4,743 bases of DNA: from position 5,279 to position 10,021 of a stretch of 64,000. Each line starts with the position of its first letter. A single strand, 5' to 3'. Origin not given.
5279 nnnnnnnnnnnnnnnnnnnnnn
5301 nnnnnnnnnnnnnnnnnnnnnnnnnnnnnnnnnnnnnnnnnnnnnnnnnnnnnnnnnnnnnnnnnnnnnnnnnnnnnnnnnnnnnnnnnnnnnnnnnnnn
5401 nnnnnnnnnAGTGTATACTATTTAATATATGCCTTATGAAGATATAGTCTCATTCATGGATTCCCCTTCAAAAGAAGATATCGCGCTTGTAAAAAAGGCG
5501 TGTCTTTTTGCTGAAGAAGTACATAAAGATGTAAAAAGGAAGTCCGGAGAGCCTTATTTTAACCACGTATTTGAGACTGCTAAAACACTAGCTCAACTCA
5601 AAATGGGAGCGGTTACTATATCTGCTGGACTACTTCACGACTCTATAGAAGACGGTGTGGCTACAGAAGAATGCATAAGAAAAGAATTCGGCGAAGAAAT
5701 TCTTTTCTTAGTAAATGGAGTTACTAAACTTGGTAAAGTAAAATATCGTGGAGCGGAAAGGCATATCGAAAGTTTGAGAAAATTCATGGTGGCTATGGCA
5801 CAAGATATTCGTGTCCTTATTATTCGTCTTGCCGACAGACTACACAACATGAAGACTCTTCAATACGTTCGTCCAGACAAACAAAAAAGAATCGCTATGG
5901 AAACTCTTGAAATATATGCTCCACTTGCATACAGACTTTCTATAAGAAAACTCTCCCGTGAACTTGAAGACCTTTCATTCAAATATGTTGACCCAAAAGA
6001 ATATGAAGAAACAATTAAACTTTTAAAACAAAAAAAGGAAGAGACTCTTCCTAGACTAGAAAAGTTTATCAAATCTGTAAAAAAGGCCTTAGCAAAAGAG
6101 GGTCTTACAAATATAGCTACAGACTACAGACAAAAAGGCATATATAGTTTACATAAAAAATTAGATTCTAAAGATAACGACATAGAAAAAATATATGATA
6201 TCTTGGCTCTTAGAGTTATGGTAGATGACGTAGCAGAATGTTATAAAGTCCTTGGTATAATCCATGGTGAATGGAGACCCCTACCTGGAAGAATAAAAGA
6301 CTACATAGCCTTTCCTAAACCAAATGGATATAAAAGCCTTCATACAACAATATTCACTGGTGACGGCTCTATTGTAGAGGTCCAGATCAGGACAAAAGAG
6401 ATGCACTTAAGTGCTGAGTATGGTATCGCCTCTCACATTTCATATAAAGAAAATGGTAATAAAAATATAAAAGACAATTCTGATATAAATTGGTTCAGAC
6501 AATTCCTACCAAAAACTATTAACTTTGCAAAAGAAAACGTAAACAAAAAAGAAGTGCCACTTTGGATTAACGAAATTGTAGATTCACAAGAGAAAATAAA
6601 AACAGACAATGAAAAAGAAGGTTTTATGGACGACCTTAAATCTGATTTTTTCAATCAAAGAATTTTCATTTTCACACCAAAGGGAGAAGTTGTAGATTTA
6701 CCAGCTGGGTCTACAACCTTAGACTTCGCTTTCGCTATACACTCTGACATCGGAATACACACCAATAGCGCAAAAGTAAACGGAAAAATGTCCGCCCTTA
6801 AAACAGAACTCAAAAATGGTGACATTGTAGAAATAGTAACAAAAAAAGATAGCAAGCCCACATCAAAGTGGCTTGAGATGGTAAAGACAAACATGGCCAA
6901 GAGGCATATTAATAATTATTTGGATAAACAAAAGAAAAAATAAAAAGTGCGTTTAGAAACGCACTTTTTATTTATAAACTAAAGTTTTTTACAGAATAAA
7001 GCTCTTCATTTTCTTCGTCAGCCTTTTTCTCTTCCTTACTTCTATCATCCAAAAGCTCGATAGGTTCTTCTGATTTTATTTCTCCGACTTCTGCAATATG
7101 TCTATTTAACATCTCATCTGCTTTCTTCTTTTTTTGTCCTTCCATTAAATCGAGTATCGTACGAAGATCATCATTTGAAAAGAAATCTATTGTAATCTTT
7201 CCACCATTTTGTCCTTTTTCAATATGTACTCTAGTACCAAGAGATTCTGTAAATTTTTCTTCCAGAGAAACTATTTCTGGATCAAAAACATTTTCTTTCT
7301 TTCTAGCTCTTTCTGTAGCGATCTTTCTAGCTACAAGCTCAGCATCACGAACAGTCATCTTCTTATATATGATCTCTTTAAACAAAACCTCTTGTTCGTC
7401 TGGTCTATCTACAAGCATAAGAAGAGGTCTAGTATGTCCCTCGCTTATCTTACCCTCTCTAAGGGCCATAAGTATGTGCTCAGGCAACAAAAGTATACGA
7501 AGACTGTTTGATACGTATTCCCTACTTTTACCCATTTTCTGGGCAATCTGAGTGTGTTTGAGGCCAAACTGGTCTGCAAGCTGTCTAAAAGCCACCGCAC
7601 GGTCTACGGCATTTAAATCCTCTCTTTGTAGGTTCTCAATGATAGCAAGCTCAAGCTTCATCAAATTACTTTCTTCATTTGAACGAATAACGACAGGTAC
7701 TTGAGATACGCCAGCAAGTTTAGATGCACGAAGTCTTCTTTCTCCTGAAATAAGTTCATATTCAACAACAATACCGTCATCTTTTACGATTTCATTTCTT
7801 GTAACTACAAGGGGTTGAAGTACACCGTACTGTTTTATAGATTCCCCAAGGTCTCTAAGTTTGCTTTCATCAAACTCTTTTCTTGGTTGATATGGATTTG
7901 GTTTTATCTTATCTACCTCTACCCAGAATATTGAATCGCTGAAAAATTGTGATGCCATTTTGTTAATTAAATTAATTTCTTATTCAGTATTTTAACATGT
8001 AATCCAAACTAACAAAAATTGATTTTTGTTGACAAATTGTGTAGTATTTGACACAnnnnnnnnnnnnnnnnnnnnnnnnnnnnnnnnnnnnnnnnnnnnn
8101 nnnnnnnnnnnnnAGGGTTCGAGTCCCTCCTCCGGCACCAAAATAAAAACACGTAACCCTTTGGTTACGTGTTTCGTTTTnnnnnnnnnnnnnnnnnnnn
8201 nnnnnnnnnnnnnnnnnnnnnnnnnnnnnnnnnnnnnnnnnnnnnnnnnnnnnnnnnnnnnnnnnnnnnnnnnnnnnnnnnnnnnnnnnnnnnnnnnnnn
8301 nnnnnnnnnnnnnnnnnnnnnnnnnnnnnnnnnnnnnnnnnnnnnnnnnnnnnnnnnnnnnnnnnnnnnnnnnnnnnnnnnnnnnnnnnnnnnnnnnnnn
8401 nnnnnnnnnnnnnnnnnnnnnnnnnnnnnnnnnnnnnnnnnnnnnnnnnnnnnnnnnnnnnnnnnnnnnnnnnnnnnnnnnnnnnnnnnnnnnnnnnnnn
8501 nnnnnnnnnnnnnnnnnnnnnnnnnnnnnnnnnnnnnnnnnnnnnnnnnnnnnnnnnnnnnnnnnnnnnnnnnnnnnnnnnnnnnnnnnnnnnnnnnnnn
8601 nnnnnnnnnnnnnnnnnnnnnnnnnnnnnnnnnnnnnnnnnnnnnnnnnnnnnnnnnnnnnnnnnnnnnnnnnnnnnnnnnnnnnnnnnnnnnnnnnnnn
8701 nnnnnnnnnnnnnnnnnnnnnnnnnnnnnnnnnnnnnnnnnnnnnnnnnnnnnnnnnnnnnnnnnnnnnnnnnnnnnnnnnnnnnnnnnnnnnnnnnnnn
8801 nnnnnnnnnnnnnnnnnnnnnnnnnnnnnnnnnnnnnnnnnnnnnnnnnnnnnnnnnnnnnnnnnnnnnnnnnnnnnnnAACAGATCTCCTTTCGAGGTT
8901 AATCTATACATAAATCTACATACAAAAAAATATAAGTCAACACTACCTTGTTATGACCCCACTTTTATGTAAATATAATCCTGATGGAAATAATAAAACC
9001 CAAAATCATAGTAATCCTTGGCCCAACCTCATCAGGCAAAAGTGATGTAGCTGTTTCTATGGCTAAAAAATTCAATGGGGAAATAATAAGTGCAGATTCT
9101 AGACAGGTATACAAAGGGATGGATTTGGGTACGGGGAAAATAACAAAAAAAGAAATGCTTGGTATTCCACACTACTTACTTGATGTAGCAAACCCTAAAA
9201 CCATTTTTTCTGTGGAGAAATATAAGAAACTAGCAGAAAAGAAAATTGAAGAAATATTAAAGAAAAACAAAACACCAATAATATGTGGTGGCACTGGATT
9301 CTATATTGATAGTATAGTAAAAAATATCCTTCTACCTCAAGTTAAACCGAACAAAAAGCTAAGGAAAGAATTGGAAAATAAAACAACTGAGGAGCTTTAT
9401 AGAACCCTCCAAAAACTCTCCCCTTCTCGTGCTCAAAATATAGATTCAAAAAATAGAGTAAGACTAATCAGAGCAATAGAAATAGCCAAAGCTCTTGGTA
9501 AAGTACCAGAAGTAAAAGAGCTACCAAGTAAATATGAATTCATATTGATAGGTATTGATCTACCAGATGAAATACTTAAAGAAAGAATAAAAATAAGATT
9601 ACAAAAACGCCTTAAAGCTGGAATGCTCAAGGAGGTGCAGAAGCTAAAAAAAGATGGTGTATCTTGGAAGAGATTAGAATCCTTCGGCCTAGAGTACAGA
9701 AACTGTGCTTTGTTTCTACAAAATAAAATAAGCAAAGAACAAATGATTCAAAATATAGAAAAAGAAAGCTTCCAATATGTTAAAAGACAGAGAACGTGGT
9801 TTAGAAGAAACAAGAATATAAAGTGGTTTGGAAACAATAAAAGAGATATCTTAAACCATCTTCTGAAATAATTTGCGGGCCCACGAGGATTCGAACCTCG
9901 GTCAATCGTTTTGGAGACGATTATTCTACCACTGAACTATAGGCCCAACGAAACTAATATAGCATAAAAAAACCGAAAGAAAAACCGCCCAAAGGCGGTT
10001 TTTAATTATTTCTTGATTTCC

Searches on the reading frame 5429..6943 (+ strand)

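Call 10: search_protein_families(library=pfam, proteins=[window:5429-6943:+], max_evalue=0.001)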
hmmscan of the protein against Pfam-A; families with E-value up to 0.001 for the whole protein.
window:5429-6943:+ (504 aa): 4 families
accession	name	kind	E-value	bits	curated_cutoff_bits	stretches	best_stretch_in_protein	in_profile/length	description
PF13328.12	HD_4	-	9.9e-44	149.2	27.2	1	24-172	1-155/156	HD domain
PF04607.23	RelA_SpoT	-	7.4e-39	133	27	1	234-343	2-112/113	Region found in RelA / SpoT proteins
PF02824.27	TGS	-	1e-20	74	22.2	1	412-471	1-60/60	TGS domain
PF01966.28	HD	-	3e-09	37.6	22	1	43-141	1-116/116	HD domain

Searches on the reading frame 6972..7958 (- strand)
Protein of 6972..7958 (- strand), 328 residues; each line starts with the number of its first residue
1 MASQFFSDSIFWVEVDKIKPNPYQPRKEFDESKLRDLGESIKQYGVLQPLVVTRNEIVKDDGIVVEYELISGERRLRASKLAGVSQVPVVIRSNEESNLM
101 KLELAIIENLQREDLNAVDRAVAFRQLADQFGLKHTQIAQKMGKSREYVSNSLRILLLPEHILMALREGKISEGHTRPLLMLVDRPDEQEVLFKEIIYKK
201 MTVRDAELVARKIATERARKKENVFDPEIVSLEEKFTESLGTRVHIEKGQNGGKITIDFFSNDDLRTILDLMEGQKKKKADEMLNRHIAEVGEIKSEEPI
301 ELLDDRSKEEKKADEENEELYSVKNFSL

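Call 10: search_protein_families(library=pfam, proteins=[window:6972-7958:-], max_evalue=0.001)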
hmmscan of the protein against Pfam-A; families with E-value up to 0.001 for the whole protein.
window:6972-7958:- (328 aa): 3 families
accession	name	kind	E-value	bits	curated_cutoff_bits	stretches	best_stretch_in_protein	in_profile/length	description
PF17762.8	HTH_ParB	-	4.5e-29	101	22.6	1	113-213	1-100/102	ParB HTH domain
PF02195.25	ParB_N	-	2.7e-27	95.1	26.3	1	12-111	5-95/95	ParB N-terminal domain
PF23552.2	ParB_C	-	7.8e-12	44.9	23.8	1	226-270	2-47/50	ParB dimerisation domain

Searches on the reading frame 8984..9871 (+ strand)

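Call 10: search_protein_families(library=pfam, proteins=[window:8984-9871:+], max_evalue=0.001)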
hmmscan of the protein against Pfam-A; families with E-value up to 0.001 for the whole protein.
window:8984-9871:+ (295 aa): 2 families
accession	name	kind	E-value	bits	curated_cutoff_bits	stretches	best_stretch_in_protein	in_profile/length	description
PF01715.23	IPPT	-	6.2e-67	226.2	23.6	1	41-275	1-242/243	IPP transferase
PF01745.22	IPT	-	2.7e-10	40.5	20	1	7-113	2-108/233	Isopentenyl transferase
